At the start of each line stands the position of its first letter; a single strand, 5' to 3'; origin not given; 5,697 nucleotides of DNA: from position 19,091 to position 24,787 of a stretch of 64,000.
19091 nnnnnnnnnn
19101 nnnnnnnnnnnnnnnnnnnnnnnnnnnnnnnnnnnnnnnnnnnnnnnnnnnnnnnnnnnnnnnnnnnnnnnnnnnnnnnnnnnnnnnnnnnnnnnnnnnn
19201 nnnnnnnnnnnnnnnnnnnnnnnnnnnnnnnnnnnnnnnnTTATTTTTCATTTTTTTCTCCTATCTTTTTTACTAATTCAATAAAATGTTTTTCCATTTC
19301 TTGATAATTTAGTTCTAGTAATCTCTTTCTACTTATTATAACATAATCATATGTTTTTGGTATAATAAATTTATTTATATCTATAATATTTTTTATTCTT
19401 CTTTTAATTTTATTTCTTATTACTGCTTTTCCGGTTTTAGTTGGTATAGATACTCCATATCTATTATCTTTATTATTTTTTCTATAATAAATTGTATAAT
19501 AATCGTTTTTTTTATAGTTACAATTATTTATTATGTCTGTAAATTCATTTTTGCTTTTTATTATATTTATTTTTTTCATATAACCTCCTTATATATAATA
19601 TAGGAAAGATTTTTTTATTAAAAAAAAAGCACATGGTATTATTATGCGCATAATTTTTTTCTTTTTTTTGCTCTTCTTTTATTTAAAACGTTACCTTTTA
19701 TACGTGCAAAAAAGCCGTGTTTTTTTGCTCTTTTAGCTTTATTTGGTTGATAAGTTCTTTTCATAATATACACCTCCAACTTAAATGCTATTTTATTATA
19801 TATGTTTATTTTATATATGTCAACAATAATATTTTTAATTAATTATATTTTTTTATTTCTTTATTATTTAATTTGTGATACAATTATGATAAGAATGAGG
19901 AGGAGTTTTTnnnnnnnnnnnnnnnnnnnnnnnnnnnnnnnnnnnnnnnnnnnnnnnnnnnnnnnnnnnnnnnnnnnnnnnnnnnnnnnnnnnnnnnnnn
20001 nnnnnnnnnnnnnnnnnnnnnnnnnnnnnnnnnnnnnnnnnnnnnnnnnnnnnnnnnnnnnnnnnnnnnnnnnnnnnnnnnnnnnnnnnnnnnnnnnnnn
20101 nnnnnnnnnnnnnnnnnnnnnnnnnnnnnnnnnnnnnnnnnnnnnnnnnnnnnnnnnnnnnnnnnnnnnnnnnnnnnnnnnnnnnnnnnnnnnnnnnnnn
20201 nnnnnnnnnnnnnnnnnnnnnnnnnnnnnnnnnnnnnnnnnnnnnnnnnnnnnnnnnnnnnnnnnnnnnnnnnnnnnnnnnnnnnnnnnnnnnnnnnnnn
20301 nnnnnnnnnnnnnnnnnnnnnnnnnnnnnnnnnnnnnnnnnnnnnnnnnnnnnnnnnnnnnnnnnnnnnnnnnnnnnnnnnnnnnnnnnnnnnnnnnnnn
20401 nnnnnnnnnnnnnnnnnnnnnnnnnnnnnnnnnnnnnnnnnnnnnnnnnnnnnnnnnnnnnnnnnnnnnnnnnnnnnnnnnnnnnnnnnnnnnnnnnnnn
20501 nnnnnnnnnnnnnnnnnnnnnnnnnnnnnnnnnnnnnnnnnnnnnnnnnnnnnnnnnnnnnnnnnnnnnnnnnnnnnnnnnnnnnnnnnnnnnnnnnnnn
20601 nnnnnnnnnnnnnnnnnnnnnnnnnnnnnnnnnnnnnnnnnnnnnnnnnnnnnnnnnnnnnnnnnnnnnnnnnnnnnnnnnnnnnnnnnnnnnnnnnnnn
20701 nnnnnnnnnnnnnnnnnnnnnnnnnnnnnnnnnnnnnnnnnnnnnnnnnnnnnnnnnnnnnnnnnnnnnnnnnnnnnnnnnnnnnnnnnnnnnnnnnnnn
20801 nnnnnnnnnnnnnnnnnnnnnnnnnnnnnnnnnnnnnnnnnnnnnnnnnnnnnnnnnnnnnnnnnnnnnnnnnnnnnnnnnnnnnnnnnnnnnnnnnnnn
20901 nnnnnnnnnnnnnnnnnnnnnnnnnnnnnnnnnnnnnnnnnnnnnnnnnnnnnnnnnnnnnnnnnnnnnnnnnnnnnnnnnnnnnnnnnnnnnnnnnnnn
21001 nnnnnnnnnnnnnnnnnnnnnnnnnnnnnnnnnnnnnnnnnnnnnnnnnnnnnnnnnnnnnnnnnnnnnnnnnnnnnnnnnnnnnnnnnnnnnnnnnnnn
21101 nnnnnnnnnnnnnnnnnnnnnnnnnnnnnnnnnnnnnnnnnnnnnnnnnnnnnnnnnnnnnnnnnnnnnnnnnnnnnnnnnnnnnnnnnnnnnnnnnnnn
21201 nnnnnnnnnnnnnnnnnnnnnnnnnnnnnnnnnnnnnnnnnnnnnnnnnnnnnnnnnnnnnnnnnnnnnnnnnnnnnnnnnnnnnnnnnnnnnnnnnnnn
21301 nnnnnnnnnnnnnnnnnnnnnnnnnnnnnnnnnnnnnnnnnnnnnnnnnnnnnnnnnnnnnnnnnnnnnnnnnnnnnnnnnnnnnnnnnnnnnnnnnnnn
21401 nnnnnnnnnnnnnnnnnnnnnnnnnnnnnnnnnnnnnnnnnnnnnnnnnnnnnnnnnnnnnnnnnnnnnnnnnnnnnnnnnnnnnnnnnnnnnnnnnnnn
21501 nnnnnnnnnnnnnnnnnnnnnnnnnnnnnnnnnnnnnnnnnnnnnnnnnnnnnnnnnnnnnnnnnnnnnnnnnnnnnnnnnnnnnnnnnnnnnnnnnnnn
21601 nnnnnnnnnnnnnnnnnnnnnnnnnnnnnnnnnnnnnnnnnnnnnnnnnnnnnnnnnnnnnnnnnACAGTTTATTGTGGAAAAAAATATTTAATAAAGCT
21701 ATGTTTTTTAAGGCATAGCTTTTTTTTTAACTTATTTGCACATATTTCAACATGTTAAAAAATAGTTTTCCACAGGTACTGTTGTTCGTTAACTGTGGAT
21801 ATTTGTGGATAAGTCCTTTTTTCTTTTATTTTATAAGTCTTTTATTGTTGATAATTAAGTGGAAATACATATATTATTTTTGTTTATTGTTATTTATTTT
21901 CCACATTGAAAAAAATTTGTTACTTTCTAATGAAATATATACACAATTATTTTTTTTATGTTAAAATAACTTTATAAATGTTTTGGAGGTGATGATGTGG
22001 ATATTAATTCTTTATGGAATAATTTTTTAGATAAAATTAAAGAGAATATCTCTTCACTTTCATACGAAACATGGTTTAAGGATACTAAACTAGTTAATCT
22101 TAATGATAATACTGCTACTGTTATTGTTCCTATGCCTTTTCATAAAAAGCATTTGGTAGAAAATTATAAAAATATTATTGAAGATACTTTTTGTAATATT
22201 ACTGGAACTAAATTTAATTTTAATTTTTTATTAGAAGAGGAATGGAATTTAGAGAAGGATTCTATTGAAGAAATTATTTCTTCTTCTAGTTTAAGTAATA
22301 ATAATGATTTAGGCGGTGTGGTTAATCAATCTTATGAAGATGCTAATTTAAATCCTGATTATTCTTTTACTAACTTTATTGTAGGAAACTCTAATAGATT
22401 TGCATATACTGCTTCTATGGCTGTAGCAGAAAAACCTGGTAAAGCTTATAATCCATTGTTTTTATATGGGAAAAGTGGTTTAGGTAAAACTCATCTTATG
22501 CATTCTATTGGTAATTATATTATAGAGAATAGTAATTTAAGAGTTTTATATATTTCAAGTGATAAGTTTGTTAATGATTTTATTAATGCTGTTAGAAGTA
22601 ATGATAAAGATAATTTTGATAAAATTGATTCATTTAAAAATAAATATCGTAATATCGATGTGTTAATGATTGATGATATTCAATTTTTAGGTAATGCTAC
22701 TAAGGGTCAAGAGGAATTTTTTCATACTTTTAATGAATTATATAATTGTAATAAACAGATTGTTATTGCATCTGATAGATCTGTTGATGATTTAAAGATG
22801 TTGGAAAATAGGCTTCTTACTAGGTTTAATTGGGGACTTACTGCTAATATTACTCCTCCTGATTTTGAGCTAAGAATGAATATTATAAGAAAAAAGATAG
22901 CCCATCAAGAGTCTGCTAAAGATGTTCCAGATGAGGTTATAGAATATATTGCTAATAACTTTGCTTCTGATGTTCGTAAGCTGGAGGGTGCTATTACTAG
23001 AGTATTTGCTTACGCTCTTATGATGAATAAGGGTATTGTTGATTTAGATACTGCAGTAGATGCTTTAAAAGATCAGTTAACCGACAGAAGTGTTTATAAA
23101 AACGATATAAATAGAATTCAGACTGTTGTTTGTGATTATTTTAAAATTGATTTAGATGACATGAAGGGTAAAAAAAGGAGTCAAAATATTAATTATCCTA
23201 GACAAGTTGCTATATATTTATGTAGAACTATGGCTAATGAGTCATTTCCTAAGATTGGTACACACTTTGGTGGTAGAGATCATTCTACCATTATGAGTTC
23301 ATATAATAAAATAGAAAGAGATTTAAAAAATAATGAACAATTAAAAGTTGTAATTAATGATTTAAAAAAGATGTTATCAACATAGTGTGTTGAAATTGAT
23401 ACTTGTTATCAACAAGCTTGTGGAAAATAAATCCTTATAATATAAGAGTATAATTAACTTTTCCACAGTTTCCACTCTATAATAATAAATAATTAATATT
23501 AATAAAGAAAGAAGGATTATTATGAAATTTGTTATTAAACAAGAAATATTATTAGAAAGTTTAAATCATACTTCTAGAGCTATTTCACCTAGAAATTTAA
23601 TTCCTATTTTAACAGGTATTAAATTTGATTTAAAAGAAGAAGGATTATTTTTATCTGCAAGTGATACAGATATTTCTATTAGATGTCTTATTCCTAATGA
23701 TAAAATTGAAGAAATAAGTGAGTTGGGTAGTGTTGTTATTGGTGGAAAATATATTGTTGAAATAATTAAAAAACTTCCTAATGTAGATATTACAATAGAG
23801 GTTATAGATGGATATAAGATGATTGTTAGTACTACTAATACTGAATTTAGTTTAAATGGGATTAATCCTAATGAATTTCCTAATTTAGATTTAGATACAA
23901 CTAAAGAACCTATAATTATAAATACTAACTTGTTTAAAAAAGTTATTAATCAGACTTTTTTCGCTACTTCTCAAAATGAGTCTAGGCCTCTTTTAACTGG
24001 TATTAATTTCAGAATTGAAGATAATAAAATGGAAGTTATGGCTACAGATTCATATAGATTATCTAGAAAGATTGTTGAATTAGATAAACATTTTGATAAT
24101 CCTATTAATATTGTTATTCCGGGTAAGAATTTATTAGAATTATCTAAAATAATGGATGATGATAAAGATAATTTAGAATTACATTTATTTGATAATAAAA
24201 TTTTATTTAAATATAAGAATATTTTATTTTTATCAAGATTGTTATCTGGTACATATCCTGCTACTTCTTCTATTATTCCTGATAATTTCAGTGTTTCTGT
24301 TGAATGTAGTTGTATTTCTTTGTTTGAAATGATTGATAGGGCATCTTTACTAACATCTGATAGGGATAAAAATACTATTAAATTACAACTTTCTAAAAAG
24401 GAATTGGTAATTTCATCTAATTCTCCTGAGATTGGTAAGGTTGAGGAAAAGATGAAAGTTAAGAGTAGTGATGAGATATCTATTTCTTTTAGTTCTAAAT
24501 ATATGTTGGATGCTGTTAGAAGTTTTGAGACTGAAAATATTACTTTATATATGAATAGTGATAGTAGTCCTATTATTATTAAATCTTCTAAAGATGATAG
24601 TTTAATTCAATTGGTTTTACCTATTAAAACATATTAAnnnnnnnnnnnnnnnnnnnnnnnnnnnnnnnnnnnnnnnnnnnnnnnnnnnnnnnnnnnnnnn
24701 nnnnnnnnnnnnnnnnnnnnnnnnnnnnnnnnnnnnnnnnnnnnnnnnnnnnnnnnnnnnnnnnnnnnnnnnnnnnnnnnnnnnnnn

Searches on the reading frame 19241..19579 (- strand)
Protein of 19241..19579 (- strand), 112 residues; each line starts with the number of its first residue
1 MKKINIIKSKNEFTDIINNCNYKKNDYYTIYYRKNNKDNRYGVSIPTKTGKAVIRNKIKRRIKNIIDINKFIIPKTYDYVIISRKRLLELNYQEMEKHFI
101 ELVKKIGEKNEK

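Call 8: search_protein_families(library=pfam, proteins=[window:19241-19579:-])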
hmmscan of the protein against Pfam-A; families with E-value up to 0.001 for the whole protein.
window:19241-19579:- (112 aa): 1 family
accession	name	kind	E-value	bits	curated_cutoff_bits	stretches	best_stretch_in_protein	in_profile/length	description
PF00825.24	Ribonuclease_P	-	5.2e-25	88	22.3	1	1-106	1-108/109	Ribonuclease P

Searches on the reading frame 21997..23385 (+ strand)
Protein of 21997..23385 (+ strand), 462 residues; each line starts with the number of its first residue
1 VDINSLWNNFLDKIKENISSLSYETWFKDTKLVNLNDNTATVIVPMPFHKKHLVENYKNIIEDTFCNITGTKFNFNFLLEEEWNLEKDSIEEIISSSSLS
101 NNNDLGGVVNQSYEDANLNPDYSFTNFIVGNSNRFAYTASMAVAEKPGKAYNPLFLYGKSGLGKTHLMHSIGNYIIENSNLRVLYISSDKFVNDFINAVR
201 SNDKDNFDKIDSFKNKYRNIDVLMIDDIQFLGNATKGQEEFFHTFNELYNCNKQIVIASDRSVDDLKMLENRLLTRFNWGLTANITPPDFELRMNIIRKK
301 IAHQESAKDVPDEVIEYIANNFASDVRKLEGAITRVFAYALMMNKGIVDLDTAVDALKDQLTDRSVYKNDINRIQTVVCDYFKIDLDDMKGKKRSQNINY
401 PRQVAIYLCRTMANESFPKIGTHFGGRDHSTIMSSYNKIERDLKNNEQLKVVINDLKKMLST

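Call 8: search_protein_families(library=pfam, proteins=[window:21997-23385:+])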
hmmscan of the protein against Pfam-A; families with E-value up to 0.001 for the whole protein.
window:21997-23385:+ (462 aa): 8 families
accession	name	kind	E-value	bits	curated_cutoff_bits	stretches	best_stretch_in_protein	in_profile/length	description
PF00308.24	Bac_DnaA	-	2.1e-64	217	23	1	118-283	1-161/162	Bacterial DnaA ATPAse domain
PF08299.17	Bac_DnaA_C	-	4.2e-29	100.8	31.5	1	371-439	1-69/69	Bacterial dnaA protein helix-turn-helix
PF11638.13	DnaA_N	-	6e-11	42.3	24.6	1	4-64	1-62/65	DnaA N-terminal domain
PF01695.23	IstB_IS21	-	1.4e-08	35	24.1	1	154-265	95-198/238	IstB-like ATP binding protein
PF00004.35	AAA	-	1.9e-07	32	21.2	1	155-264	2-112/131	ATPase family associated with various cellular activities (AAA)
PF13479.12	AAA_24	-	0.00021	21.7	27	0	154-229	5-74/195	AAA domain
PF13401.12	AAA_22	-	0.00023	21.9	27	0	153-254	7-115/130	AAA domain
PF00910.28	RNA_helicase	-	0.00067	20.6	21.5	0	155-256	2-82/105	RNA helicase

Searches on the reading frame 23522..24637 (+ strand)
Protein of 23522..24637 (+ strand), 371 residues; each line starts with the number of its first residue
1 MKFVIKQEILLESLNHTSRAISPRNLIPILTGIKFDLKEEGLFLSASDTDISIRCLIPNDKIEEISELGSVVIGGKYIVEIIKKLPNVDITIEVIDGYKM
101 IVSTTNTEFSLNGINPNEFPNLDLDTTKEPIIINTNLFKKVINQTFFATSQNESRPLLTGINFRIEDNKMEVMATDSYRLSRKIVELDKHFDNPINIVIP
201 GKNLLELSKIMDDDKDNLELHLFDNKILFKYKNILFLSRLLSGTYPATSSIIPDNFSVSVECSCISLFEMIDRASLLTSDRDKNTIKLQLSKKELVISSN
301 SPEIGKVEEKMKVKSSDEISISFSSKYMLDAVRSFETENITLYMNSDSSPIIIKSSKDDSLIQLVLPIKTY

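Call 8: search_protein_families(library=pfam, proteins=[window:23522-24637:+])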
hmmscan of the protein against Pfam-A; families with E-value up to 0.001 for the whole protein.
window:23522-24637:+ (371 aa): 3 families
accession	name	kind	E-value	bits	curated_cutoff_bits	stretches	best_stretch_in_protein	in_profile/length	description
PF00712.24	DNA_pol3_beta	-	6.1e-41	139.8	24.4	3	1-123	1-120/120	DNA polymerase III beta subunit, N-terminal domain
PF02767.21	DNA_pol3_beta_2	-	3.7e-39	134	27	2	133-246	2-115/116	DNA polymerase III beta subunit, central domain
PF02768.20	DNA_pol3_beta_3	-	9.7e-25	87.2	27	1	250-368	2-120/121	DNA polymerase III beta subunit, C-terminal domain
